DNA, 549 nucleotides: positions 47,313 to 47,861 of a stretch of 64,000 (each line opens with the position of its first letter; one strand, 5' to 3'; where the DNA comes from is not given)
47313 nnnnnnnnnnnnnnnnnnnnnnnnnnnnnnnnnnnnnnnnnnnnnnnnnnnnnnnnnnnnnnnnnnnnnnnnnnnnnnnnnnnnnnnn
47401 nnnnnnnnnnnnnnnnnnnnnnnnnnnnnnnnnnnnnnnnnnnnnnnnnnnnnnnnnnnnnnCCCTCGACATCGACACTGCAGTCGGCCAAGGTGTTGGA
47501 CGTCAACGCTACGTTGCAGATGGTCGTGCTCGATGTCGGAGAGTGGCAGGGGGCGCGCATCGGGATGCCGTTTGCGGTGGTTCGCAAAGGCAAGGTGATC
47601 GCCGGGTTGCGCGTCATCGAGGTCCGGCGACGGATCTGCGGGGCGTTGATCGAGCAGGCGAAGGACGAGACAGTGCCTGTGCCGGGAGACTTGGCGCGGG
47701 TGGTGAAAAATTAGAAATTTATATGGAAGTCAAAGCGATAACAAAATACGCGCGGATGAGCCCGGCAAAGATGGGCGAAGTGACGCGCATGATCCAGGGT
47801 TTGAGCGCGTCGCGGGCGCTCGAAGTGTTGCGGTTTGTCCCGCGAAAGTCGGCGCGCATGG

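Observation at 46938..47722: Non-ribosomal exported coiled-coil ORF inserted between rpsS and rplV in the S10 operon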

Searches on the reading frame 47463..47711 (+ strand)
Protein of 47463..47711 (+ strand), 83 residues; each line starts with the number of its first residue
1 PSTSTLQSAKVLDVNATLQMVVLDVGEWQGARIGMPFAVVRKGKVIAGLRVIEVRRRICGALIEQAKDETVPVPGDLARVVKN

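Call 29: predict_structure(alignment_id=A2)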
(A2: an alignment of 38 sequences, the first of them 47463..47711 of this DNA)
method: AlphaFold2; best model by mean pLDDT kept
length: 83 residues; sequences in the alignment: 38
mean_pLDDT: 90.4   pTM: 0.81
mean pLDDT of the five models: 90.4, 88.7, 88.4, 87.7, 87.0
residues with pLDDT >= 90: 60; 70-90: 19; 50-70: 3; < 50: 1
segments of 3 or more residues with pLDDT < 50: none
pLDDT, mean of each block of 10 residues (from residue 1): 82 95 87 94 94 93 88 95 74
secondary structure, 60 per line:
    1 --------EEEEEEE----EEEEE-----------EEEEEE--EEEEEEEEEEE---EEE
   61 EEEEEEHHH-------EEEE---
elements in order: E9-15 E20-24 E36-41 E44-54 E58-66 E77-80
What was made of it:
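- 47487..47711 (+): C-terminal six-stranded beta-barrel, aa 178-252, the invariant module of the family. Domain model pLDDT 90.4, pTM 0.81 (call 29).
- The barrel is modelled with confidence (call 29).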

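Call 31: fold_search(model_id=the predicted structure, library=pdb)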
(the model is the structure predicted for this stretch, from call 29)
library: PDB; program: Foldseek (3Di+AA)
matches with E <= 10: 1336; with E <= 0.001: 0
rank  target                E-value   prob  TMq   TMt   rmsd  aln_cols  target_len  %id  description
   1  8z5n_0                1.8e-03  1.00  0.71  0.18   5.3        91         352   18  Cryo-EM structure of the LPHT ring (released 2025-10-22)
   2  9io5_A                6.1e-03  1.00  0.64  0.13   6.0        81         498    9  Cryo-EM structure of G1-ATPase dimer from Mycoplasma mobile gliding machinery (released 2025-03-12)
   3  9io5_H                6.1e-03  1.00  0.64  0.13   6.0        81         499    9  Cryo-EM structure of G1-ATPase dimer from Mycoplasma mobile gliding machinery (released 2025-03-12)
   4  9beh_A                6.1e-03  1.00  0.56  0.11   4.5        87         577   11  Structure of GH110A in complex with galactose-6-sulfate (released 2025-08-27)
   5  3w1e                  6.8e-03  1.00  0.68  0.17   6.5        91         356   16  Structure of FlgT, a flagellar basal body component protein (released 2013-04-03)
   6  9io5_B                6.8e-03  1.00  0.64  0.11   6.0        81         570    9  Cryo-EM structure of G1-ATPase dimer from Mycoplasma mobile gliding machinery (released 2025-03-12)
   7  6tmh_E                7.6e-03  1.00  0.71  0.13   3.0        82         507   16  Cryo-EM structure of Toxoplasma gondii mitochondrial ATP synthase dimer, OSCP/F1/c-ring model (released 2020-12-16)
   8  6qum_D                8.0e-03  1.00  0.63  0.13   4.3        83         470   13  Thermus thermophilus V/A-type ATPase/synthase, rotational state 1 (released 2019-08-28)
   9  9brr_0                8.5e-03  1.00  0.66  0.10   2.7        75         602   12  Intact V-ATPase State 3 in synaptophysin knock-out isolated synaptic vesicles (released 2024-06-19)
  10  6q45_J                8.5e-03  1.00  0.65  0.13   3.0        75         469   16  F1-ATPase from Fusobacterium nucleatum (released 2019-07-10)
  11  6tmh_A                8.5e-03  1.00  0.70  0.13   3.0        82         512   16  Cryo-EM structure of Toxoplasma gondii mitochondrial ATP synthase dimer, OSCP/F1/c-ring model (released 2020-12-16)
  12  7dqd_I                8.9e-03  1.00  0.65  0.11   3.0        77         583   18  Crystal structure of the AMP-PNP-bound mutant A(S23C)3B(N64C)3 complex from enterococcus hirae V-ATPase (released 2021-12-29)
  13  6ziq_C                8.9e-03  1.00  0.64  0.60   6.6        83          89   11  bovine ATP synthase stator domain, state 1 (released 2020-09-09)
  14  5y5x_D                8.9e-03  1.00  0.59  0.13   3.5        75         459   13  V/A-type ATPase/synthase from Thermus thermophilus, rotational state 1 (released 2018-01-17)
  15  6q45_B                9.4e-03  1.00  0.65  0.13   3.0        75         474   16  F1-ATPase from Fusobacterium nucleatum (released 2019-07-10)
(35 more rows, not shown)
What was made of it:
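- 47487..47711 (+): Best Foldseek hits are FlgT and the F1/V1-ATPase N-terminal barrels, TM 0.64-0.71 (call 31).
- On FlgT (PF16548/PF16539/PF16538): E-values are weak, 2e-3 to 7e-3 (call 31).
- Closest known: FlgT C-domain, F1/V1-ATPase alpha/beta N-terminal barrel and periplasmic-adaptor. Same: These are the best Foldseek matches, with TM 0.64-0.71 normalised to the query (call 31).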

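Call 32: search_protein_representatives(alignment_id=A2)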
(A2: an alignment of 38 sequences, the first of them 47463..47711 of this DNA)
Query: 38 sequences, 83 profile positions. Proteins with E-value up to 0.001 (for the whole library): 1305; up to 1e-10: 324; up to 1e-30: 11. The best 150 are listed.
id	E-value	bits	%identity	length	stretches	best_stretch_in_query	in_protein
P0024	2.6e-37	142.5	-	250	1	2-83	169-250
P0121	3.0e-37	142.3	-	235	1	2-83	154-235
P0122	3.0e-37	142.3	-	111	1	3-83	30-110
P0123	6.3e-36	138.1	-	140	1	2-83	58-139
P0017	7.7e-35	134.6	-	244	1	4-83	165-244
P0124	4.0e-33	129.1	-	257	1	2-83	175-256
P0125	5.6e-33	128.7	-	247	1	3-83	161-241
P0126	5.9e-32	125.4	-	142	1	3-83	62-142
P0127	1.3e-31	124.3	-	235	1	3-82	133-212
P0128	4.5e-31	122.5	-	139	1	3-82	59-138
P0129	1.0e-30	121.4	-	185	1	3-82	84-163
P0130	2.3e-30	120.3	-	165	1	2-83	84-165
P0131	5.3e-30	119.1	-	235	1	4-82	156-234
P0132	1.2e-29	117.9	-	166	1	3-82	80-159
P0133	1.6e-29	117.6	-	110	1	3-83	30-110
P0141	3.6e-26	106.8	-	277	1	3-83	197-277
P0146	4.1e-24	100.2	-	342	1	3-81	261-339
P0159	2.4e-19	84.9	-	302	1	3-82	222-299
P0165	4.0e-18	81.0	-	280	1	3-80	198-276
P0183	2.2e-16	75.4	-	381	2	8-78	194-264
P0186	3.3e-16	74.9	-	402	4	6-77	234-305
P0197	1.4e-15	72.9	-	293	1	4-80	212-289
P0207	5.1e-15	71.1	-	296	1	6-80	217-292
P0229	1.6e-14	69.5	-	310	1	4-80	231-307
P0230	1.6e-14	69.5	-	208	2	4-77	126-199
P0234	2.0e-14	69.2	-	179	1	10-77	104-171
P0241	3.0e-14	68.6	-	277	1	8-83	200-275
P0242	3.1e-14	68.6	-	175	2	8-79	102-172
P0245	4.7e-14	68.0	-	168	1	9-77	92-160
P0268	1.5e-13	66.4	-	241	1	3-81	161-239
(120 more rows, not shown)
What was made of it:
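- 47487..47711 (+): The profile finds 1305 cluster representatives (call 32).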

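Call 34: search_protein_families(library=pfam, proteins=[P0183, P0186, P0146, P0165, P0229, P0241, P0268, P0159, P0207], max_evalue=0.1)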
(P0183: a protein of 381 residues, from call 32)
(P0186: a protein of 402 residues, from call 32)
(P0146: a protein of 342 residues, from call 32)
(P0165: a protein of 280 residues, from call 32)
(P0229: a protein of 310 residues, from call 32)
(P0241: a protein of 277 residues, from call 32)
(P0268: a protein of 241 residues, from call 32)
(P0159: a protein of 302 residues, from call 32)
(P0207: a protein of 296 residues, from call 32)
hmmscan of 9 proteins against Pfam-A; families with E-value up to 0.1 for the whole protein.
P0183 (381 aa): 9 families
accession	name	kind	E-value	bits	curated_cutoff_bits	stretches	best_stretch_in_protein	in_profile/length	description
PF16538.11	FlgT_C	-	0.0005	20.9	27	0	207-232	4-29/77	Flagellar assembly protein T, C-terminal domain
PF00261.25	Tropomyosin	-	0.00051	20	38.6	1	57-160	2-108/242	Tropomyosin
PF12777.12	MT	-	0.0045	16.5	24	1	47-105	228-285/344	Microtubule-binding stalk of dynein motor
PF11213.13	DUF3006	-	0.016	15.9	32.3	0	215-250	30-63/67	Protein of unknown function (DUF3006)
PF06785.16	UPF0242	-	0.018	15.5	33.5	1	8-137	35-148/194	Uncharacterised protein family (UPF0242) N-terminus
PF14578.12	GTP_EFTU_D4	-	0.024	15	23.8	0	320-348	34-62/86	Elongation factor Tu domain 4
PF08581.15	Tup_N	-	0.037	14.8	28.7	1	52-115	2-65/77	Tup N-terminal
PF06419.17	COG6_N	-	0.054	14.1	27.4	0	50-77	36-63/114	Conserved oligomeric complex COG6, N-terminal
PF05701.16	WEMBL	-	0.068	12.3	35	1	46-146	285-385/562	Weak chloroplast movement under blue light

P0186 (402 aa): 3 families
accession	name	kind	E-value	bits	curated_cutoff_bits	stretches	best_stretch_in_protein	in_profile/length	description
PF16538.11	FlgT_C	-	5.2e-06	27.3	27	0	247-273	2-28/77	Flagellar assembly protein T, C-terminal domain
PF04085.20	MreC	-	0.00015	22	28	0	70-104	8-40/147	Rod shape-determining protein MreC, barrel core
PF20130.4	DUF6520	-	0.026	15.3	25.4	1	1-39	1-40/83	Family of unknown function (DUF6520)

P0146 (342 aa): 2 families
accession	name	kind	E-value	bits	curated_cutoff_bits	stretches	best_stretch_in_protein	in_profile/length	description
PF15070.11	GOLGA2L5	-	0.0078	15.6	29.2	1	76-187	63-172/520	Putative golgin subfamily A member 2-like protein 5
PF16538.11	FlgT_C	-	0.035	15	27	0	279-302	4-27/77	Flagellar assembly protein T, C-terminal domain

P0165 (280 aa): 2 families
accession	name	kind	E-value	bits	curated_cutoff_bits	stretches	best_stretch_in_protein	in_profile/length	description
PF12501.13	DUF3708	-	0.056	13.5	24.1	1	69-148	79-160/166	Phosphate ATP-binding cassette transporter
PF15456.11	Uds1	-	0.074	13.7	28.8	0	75-145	3-68/123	Up-regulated During Septation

P0229 (310 aa): 0 families

P0241 (277 aa): 1 family
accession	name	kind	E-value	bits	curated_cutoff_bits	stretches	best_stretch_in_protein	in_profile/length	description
PF05859.17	Mis12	-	0.031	14.5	25.7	1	42-152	115-201/231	Mis12 protein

P0268 (241 aa): 0 families

P0159 (302 aa): 6 families
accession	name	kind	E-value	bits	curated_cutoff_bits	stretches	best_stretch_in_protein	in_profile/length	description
PF10473.14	CENP-F_leu_zip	-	0.00021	21.8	34.5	1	60-172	16-124/140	Leucine-rich repeats of kinetochore protein Cenp-F/LEK1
PF05335.18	DUF745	-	0.019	15.1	33.3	1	51-116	59-124/183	Protein of unknown function (DUF745)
PF20815.3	GIY_YIG_2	-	0.033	14.6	22.4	1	56-129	61-133/153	GIY-YIG catalytic domain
PF07889.17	DUF1664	-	0.04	14.4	34.6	1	61-141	41-118/124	Protein of unknown function (DUF1664)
PF15905.10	HMMR_N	-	0.054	13.4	30.1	1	61-136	230-302/330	Hyaluronan mediated motility receptor N-terminal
PF23735.1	KIF9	-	0.067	13.8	31.9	0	58-134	43-124/140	Kinesin-like protein KIF9 domain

P0207 (296 aa): 1 family
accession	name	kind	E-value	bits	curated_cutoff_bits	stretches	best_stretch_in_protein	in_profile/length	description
PF16538.11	FlgT_C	-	0.085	13.8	27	0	233-257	5-29/77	Flagellar assembly protein T, C-terminal domain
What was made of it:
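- A four-repeat relative hits the MreC barrel core at 22 bits (call 34).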

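Call 35: list_cluster_members(proteins=[P0141, P0146, P0159, P0165, P0197, P0207, P0229, P0241, P0268, P0183])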
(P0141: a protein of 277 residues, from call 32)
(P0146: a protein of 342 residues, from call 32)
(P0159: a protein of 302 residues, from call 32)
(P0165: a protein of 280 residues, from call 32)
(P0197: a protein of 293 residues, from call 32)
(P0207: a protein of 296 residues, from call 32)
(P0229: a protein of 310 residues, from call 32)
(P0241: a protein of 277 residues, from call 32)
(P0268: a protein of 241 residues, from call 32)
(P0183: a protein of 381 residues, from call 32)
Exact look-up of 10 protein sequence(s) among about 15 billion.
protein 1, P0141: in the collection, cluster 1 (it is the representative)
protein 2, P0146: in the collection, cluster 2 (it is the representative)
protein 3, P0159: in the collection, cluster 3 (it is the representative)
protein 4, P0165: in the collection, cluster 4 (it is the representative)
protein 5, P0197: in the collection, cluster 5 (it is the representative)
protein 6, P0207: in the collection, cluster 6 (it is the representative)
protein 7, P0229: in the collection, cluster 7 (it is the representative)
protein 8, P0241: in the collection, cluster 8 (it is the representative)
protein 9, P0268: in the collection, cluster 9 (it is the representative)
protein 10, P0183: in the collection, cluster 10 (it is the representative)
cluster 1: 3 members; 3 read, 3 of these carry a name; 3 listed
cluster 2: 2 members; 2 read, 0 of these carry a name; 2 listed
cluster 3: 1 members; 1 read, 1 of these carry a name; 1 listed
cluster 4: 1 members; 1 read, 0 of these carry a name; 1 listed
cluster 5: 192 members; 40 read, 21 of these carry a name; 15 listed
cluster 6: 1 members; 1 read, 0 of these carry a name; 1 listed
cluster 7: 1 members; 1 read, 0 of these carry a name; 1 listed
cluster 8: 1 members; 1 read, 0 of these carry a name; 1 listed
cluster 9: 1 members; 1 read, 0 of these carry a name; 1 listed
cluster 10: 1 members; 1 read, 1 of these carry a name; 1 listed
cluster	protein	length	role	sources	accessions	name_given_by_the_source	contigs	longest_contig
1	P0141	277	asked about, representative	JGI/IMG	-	hypothetical protein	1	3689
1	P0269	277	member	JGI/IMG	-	hypothetical protein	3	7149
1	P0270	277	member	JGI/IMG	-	NADH dehydrogenase/NADH:ubiquinone oxidoreductase subunit G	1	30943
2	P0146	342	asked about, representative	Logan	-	-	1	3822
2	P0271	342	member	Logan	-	-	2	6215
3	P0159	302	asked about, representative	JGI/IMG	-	septal ring factor EnvC (AmiA/AmiB activator)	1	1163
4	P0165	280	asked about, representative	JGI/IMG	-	-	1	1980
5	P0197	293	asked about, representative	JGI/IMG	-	hypothetical protein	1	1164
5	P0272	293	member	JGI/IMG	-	hypothetical protein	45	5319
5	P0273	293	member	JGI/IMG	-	hypothetical protein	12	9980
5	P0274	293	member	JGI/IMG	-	hypothetical protein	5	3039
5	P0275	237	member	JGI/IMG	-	hypothetical protein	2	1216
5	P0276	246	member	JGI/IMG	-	hypothetical protein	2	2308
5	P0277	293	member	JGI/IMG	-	hypothetical protein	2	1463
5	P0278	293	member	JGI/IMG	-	hypothetical protein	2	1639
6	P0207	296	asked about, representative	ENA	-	-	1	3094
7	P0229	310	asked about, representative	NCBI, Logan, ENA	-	-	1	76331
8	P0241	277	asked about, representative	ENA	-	-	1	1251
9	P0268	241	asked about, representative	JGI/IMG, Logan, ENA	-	-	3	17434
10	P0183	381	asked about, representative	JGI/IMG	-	hypothetical protein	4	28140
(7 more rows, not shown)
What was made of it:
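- Closest known: EnvC-type periplasmic regulators. Same: JGI auto-named one homologue EnvC (call 35).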

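Call 36: find_encoding_contigs(protein=P0197, flank=3000, max_places=2)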
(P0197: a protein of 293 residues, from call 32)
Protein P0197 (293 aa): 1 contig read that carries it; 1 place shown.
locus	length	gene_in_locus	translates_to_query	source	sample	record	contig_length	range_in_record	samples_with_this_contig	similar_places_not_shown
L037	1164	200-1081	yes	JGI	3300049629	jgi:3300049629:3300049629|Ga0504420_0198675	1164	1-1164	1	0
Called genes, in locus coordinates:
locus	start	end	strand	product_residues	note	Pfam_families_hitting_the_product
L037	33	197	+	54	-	PF00203:Ribosomal_S19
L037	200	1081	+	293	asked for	-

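Call 37: find_encoding_contigs(protein=P0229, flank=4000, max_places=1)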
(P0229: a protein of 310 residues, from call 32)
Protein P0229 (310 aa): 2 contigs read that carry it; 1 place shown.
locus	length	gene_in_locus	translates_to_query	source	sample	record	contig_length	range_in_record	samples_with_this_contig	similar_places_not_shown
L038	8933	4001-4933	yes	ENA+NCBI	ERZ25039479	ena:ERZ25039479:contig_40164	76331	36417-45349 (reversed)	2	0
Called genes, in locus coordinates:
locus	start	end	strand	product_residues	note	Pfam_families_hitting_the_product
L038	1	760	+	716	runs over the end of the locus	PF00009:GTP_EFTU, PF22042:EF-G_D2, PF03144:GTP_EFTU_D2, PF14492:EFG_III, PF16658:RF3_C (weak), PF03764:EFG_IV, PF00679:EFG_C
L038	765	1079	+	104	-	PF00338:Ribosomal_S10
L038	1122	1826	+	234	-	PF00297:Ribosomal_L3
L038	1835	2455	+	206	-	PF00573:Ribosomal_L4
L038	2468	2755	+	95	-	PF00276:Ribosomal_L23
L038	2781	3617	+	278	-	PF00181:Ribosomal_L2_N, PF03947:Ribosomal_L2_C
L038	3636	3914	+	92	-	PF00203:Ribosomal_S19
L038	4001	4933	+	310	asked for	-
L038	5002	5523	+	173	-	PF00237:Ribosomal_L22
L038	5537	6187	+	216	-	PF07650:KH_2, PF00189:Ribosomal_S3_C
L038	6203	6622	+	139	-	PF00252:Ribosomal_L16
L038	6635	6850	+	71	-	PF00831:Ribosomal_L29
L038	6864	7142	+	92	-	PF00366:Ribosomal_S17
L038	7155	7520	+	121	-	PF00238:Ribosomal_L14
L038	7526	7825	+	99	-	PF00467:KOW, PF17136:ribosomal_L24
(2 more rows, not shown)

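Call 38: find_encoding_contigs(protein=P0268, flank=4000, max_places=1)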
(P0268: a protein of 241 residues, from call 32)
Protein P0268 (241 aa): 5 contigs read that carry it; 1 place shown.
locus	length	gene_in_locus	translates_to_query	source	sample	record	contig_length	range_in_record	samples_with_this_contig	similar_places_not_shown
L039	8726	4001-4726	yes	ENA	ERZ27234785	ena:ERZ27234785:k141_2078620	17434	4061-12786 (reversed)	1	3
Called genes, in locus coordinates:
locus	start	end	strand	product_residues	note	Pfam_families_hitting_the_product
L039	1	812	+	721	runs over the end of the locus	PF00009:GTP_EFTU, PF22042:EF-G_D2, PF03144:GTP_EFTU_D2, PF14492:EFG_III, PF16658:RF3_C, PF03764:EFG_IV, PF00679:EFG_C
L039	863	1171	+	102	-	PF00338:Ribosomal_S10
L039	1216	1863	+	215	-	PF00297:Ribosomal_L3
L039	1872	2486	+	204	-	PF00573:Ribosomal_L4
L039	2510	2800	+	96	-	PF00276:Ribosomal_L23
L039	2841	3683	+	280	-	PF00181:Ribosomal_L2_N, PF03947:Ribosomal_L2_C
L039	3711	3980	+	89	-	PF00203:Ribosomal_S19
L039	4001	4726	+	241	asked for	-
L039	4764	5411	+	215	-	PF00237:Ribosomal_L22, PF14520:HHH_5 (faint)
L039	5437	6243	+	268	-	PF07650:KH_2, PF00189:Ribosomal_S3_C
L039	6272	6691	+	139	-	PF00252:Ribosomal_L16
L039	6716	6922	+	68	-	PF00831:Ribosomal_L29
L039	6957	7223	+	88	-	PF00366:Ribosomal_S17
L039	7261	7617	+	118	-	PF00238:Ribosomal_L14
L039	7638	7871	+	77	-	PF00467:KOW, PF17136:ribosomal_L24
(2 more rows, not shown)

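Call 39: find_encoding_contigs(protein=P0183, flank=4000, max_places=1)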
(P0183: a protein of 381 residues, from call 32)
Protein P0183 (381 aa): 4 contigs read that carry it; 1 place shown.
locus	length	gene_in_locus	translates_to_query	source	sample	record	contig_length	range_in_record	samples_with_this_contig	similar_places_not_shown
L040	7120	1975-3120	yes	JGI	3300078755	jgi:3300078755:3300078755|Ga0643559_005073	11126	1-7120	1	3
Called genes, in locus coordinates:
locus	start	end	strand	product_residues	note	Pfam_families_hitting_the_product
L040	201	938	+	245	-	PF01790:LGT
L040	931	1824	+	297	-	PF01479:S4 (faint), PF00849:PseudoU_synth_2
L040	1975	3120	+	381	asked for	-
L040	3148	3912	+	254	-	-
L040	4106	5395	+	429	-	PF00275:EPSP_synthase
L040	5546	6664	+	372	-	PF06723:MreB_Mbl, PF00022:Actin (weak), PF11104:PilM_2 (faint), PF00012:HSP70, PF14450:FtsA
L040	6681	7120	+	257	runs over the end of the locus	PF04085:MreC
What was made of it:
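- On MreC (PF04085 / NF010520): Only the distant paralogues in L040 lie near mreB-mreC, alongside a separate canonical MreC (call 39).
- Closest known: MreC. Same: Relatives in one locus lie beside murA-mreB-mreC (call 39).
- The only non-operon neighbourhood seen points to cell-wall genes, not secretion genes (call 39). In L040, paralogues of this family coexist with a canonical Pfam MreC three genes away (call 39).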

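Call 44: find_homologous_proteins(query=A4, max_evalue=0.001)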
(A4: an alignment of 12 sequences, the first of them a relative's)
Query A4 (12 sequences) (293 aa, profile of the alignment): 288 proteins with E <= 0.001 among 8000 candidates; the best 120 are listed.
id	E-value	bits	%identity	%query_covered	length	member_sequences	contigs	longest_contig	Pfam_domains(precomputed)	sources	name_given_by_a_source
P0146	2.1e-100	354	29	82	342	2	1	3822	-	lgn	-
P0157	2.8e-95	337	28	86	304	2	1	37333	-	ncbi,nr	ncbi:MAG: hypothetical protein EXS18_02765 [Verrucomicrobiae bacterium]|nr:hypothetical protein [Ver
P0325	7.0e-83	297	26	86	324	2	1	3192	-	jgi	jgi:hypothetical protein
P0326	1.1e-82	296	28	84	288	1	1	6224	-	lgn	-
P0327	1.1e-81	293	26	86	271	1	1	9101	-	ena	-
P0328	6.3e-80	287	24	82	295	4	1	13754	-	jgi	-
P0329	1.3e-77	279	29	85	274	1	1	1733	-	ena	-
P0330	2.5e-77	278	26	81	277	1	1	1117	-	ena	-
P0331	2.5e-76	275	30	80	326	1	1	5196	-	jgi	jgi:hypothetical protein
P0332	5.2e-76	274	29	85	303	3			-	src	-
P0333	1.7e-73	266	43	26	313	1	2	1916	-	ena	-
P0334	1.9e-73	266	40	97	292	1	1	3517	-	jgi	jgi:hypothetical protein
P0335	1.4e-71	259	42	97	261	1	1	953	-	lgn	-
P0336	3.2e-71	258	44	86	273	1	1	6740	-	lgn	-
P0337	5.1e-71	258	93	100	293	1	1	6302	-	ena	-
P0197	1.6e-69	253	100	100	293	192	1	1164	-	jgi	jgi:hypothetical protein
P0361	4.0e-68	248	88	100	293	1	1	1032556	PF18035.7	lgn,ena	-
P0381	1.5e-67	246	46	88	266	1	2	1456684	-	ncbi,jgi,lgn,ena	ncbi:MAG TPA: hypothetical protein VIT18_07440 [Terrimicrobiaceae bacterium]|jgi:hypothetical protei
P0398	3.6e-67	245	66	100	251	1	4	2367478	-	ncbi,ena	-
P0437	5.4e-66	241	66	100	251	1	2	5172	PF18035.7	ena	-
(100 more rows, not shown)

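Call 45: search_protein_families(library=pfam, proteins=[P0361, P0437, P0398, P0381], max_evalue=0.01)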
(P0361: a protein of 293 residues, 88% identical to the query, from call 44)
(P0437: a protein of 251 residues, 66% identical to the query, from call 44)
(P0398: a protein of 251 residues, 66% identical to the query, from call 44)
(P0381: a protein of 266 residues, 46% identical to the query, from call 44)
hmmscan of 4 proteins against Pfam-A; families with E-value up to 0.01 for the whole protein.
P0361 (293 aa): 2 families
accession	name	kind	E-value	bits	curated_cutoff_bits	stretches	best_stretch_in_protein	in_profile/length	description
PF18035.6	Bap31_Bap29_C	-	1.4e-05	25.5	30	1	54-87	3-36/52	Bap31/Bap29 cytoplasmic coiled-coil domain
PF16538.11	FlgT_C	-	0.0044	17.9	27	0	229-251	4-26/77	Flagellar assembly protein T, C-terminal domain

P0437 (251 aa): 2 families
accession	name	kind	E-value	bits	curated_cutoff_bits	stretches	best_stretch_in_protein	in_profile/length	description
PF18035.6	Bap31_Bap29_C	-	5.7e-06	26.7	30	1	53-91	2-40/52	Bap31/Bap29 cytoplasmic coiled-coil domain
PF16538.11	FlgT_C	-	0.00074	20.4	27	0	187-209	4-26/77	Flagellar assembly protein T, C-terminal domain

P0398 (251 aa): 1 family
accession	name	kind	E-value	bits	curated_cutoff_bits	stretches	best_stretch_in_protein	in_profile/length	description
PF18035.6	Bap31_Bap29_C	-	6.5e-05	23.3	30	1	53-88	2-37/52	Bap31/Bap29 cytoplasmic coiled-coil domain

P0381 (266 aa): 1 family
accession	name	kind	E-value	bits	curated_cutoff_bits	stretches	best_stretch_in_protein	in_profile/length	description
PF16538.11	FlgT_C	-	0.0086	16.9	27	0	202-225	4-27/77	Flagellar assembly protein T, C-terminal domain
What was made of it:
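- On FlgT (PF16548/PF16539/PF16538): The four-repeat P0186 gives 27.3 bits against a cut-off of 27 (calls 34, 45).
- Closest known: FlgT C-domain, F1/V1-ATPase alpha/beta N-terminal barrel and periplasmic-adaptor. Same: Distant family members give weak Pfam FlgT_C hits on the first hairpin and loop (calls 34, 45).
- Distant members show weak FlgT_C and MreC barrel profile hits on the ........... hairpin (calls 34, 45).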
